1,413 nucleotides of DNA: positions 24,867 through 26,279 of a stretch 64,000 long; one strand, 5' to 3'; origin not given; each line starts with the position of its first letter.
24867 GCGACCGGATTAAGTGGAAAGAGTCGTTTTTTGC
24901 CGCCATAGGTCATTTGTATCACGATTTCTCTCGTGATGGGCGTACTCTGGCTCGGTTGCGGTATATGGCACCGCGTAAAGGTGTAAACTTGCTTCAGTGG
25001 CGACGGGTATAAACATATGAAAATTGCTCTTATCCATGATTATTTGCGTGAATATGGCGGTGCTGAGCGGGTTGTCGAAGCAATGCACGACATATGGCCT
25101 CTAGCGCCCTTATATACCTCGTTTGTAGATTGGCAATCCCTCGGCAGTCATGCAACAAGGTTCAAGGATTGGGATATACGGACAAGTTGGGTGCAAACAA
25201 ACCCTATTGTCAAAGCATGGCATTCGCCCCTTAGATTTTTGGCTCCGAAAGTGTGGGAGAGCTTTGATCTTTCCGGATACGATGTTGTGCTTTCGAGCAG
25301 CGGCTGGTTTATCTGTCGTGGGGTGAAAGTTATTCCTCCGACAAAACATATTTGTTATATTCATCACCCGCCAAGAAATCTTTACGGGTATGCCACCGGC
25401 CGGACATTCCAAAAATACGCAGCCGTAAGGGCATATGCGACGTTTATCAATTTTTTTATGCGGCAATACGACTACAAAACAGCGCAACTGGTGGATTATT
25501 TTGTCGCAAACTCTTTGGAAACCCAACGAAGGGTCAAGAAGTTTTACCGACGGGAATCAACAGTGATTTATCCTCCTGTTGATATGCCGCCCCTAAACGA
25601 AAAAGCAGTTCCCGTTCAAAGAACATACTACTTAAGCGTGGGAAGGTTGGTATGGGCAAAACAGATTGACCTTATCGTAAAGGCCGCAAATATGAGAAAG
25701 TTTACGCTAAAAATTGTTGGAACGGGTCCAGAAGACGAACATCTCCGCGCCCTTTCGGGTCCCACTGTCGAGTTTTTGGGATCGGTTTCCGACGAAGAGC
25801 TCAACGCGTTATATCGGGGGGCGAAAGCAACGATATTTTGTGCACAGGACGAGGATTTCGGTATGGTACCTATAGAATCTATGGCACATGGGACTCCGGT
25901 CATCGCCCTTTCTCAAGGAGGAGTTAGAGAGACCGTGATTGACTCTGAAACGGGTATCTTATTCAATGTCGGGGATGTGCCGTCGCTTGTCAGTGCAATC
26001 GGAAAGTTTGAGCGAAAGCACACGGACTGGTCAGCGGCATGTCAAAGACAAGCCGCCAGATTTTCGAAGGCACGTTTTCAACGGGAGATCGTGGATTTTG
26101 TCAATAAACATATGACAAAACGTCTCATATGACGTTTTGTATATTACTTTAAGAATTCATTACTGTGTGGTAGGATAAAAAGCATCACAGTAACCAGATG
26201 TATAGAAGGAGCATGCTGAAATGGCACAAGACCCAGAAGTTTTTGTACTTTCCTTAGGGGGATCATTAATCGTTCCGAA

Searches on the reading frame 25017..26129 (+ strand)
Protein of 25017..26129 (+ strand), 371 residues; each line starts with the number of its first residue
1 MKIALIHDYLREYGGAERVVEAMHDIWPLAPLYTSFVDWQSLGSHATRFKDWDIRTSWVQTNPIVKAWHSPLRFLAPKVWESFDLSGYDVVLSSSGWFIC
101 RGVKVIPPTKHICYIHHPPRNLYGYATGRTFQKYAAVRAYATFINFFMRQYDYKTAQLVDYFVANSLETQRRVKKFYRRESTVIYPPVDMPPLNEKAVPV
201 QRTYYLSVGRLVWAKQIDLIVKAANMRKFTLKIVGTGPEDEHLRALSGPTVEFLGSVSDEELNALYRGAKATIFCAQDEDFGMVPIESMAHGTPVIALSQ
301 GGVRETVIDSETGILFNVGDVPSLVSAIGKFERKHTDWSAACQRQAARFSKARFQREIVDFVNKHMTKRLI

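Call 82: search_protein_families(library=pfam, max_evalue=0.00001, proteins=[window:25017-26129:+])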
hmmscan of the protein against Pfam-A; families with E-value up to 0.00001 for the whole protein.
window:25017-26129:+ (371 aa): 4 families
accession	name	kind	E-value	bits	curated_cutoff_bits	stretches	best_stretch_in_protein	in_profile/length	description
PF00534.26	Glycos_transf_1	-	9.4e-28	97.3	26.4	1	197-335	10-159/172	Glycosyl transferases group 1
PF13692.12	Glyco_trans_1_4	-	3.5e-24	86.1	27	1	205-330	4-138/142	Glycosyl transferases group 1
PF20706.3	GT4-conflict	-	2.5e-08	33.7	26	1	171-352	163-361/385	Family 4 Glycosyltransferase in conflict systems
PF13439.12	Glyco_transf_4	-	1.2e-06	29.1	28.5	1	74-189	59-167/170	Glycosyltransferase Family 4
